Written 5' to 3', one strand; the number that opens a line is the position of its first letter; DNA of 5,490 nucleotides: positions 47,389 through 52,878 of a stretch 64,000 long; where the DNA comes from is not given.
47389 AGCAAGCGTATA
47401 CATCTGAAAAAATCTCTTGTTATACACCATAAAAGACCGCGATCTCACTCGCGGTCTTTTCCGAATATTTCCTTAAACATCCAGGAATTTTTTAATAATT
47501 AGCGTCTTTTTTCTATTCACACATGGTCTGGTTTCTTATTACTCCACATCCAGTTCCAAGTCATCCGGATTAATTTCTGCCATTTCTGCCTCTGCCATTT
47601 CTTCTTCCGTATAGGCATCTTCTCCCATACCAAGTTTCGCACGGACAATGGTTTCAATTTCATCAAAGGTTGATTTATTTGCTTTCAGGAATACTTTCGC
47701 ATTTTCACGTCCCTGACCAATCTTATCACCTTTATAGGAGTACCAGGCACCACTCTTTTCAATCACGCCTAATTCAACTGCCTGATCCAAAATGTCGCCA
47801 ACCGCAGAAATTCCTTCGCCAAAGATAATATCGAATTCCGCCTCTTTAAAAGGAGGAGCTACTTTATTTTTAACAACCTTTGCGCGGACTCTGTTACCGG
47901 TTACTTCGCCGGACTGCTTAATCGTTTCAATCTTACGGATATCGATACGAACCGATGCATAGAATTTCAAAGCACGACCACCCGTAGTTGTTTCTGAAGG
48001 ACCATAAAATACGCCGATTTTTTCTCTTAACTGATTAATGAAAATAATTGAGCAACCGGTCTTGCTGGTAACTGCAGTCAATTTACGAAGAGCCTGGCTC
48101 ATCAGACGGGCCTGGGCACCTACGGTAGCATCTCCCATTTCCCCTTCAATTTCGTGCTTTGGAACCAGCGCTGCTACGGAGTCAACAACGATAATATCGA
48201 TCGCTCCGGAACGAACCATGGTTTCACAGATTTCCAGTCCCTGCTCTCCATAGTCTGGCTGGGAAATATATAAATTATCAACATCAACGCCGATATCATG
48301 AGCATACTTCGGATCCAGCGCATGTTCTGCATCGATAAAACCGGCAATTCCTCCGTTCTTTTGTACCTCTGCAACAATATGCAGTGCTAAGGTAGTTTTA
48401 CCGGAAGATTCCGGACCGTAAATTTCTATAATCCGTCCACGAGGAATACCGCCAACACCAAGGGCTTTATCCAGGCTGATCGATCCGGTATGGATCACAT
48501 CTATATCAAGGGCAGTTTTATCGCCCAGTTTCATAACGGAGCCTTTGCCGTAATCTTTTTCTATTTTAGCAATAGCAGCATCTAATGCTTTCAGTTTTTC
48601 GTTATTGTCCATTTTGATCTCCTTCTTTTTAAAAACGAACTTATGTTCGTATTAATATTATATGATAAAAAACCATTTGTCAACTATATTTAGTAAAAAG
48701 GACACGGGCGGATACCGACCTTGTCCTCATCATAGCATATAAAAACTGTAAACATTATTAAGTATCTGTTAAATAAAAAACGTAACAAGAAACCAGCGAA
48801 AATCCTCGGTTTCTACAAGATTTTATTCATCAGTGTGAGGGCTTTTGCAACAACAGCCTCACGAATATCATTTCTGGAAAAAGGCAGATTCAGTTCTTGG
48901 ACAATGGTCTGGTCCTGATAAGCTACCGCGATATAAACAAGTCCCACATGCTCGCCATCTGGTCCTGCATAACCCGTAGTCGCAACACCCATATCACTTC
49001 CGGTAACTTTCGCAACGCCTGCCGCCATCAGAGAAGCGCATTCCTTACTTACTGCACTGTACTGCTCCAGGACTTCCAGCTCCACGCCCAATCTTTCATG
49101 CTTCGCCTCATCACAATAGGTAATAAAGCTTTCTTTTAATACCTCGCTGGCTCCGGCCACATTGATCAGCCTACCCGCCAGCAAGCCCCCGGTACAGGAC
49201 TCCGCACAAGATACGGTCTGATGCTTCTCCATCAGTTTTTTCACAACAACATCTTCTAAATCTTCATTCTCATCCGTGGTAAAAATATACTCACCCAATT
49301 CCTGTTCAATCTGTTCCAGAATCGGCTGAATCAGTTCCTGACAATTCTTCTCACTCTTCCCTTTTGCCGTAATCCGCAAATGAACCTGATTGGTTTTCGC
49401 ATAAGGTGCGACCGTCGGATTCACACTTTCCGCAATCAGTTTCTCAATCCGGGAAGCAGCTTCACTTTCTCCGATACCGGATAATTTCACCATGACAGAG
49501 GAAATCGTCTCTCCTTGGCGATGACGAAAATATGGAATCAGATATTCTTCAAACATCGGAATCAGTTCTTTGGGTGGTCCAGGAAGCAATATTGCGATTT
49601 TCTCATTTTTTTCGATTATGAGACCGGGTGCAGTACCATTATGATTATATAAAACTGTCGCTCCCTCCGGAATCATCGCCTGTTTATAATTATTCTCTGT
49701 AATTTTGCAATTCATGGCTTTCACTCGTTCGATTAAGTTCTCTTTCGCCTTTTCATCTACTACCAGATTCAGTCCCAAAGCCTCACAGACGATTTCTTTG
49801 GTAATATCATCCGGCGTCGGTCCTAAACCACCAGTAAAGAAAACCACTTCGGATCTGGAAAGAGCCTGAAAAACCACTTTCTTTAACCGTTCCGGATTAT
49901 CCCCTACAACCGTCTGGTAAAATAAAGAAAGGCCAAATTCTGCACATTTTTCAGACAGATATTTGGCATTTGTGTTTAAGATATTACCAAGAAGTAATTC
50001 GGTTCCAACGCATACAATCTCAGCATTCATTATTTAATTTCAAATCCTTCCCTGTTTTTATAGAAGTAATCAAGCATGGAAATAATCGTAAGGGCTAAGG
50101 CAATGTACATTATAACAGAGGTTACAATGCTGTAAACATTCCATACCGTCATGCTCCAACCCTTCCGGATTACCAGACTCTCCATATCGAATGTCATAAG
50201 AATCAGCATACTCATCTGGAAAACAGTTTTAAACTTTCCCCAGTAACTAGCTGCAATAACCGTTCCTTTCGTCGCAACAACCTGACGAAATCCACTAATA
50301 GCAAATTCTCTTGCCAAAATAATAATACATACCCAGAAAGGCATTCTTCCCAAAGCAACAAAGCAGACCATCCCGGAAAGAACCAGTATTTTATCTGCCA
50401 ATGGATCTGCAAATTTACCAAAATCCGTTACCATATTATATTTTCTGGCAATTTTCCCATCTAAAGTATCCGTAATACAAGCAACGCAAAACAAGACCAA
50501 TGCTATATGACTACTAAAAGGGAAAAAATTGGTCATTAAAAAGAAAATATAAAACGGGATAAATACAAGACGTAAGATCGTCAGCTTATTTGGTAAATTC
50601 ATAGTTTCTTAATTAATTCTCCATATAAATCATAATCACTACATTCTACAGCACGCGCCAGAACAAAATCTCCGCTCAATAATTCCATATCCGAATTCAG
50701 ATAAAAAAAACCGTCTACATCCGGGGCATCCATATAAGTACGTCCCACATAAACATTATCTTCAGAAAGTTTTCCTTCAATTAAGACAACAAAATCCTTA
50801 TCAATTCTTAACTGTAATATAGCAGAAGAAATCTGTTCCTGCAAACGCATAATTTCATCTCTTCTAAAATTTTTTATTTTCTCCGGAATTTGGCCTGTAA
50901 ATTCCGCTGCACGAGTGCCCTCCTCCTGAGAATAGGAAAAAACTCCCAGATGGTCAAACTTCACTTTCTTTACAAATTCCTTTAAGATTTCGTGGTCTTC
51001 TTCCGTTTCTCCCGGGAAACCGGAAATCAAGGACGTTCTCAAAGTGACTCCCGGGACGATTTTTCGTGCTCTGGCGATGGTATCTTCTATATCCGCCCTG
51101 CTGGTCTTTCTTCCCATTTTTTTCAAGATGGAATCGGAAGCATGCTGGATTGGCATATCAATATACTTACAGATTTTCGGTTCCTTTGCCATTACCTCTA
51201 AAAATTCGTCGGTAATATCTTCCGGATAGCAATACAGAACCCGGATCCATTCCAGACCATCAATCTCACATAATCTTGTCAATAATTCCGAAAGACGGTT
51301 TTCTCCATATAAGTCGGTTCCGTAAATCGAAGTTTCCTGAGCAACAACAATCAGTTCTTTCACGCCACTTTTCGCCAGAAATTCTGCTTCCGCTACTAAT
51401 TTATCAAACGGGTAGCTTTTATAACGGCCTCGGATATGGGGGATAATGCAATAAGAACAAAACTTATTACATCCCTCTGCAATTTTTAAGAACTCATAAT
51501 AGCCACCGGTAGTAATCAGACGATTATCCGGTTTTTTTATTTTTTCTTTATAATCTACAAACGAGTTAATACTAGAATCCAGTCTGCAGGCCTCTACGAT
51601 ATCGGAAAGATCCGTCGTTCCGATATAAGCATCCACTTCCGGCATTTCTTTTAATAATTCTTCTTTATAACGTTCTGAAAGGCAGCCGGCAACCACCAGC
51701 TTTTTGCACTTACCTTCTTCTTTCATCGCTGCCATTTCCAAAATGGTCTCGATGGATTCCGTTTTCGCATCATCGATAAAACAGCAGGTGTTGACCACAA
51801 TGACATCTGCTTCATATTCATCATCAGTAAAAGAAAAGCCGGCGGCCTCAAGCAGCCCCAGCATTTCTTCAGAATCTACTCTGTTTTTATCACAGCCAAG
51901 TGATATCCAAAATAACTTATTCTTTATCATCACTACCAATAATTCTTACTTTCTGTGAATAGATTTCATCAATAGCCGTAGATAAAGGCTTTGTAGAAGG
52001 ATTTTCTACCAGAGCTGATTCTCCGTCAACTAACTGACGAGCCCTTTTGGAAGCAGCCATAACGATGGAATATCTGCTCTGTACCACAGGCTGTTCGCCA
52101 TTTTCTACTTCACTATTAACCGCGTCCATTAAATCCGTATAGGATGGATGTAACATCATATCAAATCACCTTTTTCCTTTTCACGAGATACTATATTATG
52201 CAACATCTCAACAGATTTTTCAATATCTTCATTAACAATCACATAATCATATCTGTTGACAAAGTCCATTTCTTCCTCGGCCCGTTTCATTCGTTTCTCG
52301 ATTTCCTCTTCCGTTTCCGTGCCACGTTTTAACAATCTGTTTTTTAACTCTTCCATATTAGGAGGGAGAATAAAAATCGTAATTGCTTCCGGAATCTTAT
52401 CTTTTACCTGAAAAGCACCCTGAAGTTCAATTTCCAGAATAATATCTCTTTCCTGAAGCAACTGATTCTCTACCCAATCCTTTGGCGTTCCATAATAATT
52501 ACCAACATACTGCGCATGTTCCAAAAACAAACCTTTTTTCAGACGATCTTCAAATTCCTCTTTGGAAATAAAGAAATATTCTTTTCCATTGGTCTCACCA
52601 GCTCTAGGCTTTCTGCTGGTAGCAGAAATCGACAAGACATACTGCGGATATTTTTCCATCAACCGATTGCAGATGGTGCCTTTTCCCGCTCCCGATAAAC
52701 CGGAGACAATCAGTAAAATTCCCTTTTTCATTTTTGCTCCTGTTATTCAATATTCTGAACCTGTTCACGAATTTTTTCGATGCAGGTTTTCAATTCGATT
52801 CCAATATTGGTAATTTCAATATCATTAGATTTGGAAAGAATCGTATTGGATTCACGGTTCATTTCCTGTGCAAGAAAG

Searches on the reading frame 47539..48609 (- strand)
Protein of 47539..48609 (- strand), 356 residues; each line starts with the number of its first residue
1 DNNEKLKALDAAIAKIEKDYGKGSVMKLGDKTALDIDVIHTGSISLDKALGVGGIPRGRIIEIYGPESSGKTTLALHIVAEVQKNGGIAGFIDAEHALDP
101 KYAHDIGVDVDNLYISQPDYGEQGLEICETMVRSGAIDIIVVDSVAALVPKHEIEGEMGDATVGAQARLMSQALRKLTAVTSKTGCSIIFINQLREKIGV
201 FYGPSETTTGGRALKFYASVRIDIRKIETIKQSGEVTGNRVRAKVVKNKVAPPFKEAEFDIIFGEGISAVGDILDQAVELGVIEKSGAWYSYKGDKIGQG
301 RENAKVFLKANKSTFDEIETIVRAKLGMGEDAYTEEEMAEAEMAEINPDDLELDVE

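Call 93: search_protein_families(library=pfam, proteins=[window:47539-48609:-], max_evalue=0.00001)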
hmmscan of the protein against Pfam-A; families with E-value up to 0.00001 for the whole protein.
window:47539-48609:- (356 aa): 4 families
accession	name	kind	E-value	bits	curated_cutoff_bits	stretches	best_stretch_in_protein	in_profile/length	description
PF00154.27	RecA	-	9.4e-137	455.1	27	1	7-268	1-262/262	recA bacterial DNA recombination protein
PF21096.2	RecA_C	-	1.4e-24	86.4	27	1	271-327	1-57/57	RecA C-terminal domain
PF08423.17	Rad51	-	1.3e-10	41.4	22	1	38-228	7-213/244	Rad51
PF06745.19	ATPase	-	1.9e-06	27.8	26.6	0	40-87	2-49/231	KaiC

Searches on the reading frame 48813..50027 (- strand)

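Call 93: search_protein_families(library=pfam, proteins=[window:48813-50027:-], max_evalue=0.00001)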
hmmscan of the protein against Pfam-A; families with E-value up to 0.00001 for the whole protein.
window:48813-50027:- (404 aa): 3 families
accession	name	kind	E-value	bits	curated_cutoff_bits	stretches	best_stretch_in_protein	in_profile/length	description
PF02464.23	CinA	-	3.6e-49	166.8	23.5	1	255-403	2-154/155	Competence-damaged protein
PF00994.29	MoCF_biosynth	-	6.7e-34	117.1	26.6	1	3-169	1-144/144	Probable molybdopterin binding domain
PF18146.6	CinA_KH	-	6.3e-24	84.3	27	1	179-249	3-72/73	Damage-inducible protein CinA KH domain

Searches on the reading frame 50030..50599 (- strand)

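Call 93: search_protein_families(library=pfam, proteins=[window:50030-50599:-], max_evalue=0.00001)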
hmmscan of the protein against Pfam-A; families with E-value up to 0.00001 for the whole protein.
window:50030-50599:- (189 aa): 1 family
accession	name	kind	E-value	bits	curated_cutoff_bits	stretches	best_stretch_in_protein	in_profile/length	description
PF01066.26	CDP-OH_P_transf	-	1.9e-46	158.7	22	1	1-172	2-151/152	CDP-alcohol phosphatidyltransferase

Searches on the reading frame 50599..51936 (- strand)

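Call 93: search_protein_families(library=pfam, proteins=[window:50599-51936:-], max_evalue=0.00001)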
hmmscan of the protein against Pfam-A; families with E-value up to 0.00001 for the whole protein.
window:50599-51936:- (445 aa): 3 families
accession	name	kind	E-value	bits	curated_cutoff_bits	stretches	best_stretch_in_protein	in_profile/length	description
PF00919.26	UPF0004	-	4e-29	100.9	27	1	7-106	1-98/98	Uncharacterized protein family UPF0004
PF04055.27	Radical_SAM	-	1e-24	88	29.5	1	152-319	3-164/166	Radical SAM superfamily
PF18693.7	TRAM_2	-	1e-16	61.3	27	1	382-442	5-63/63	TRAM domain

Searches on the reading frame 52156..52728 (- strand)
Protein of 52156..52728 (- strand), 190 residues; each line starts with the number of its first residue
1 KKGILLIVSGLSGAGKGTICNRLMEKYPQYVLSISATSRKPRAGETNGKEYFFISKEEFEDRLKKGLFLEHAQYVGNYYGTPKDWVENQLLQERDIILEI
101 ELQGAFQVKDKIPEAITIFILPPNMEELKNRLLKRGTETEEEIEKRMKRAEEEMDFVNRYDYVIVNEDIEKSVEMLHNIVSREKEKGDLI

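Call 94: search_protein_families(library=pfam, proteins=[window:52156-52728:-], max_evalue=0.00001)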
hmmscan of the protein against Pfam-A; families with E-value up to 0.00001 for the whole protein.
window:52156-52728:- (190 aa): 2 families
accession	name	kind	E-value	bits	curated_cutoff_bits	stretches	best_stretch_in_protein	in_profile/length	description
PF00625.27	Guanylate_kin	-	2e-49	168.2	25.2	1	5-182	4-181/182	Guanylate kinase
PF13238.12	AAA_18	-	1.3e-06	29.3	29.4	1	7-145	2-121/128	AAA domain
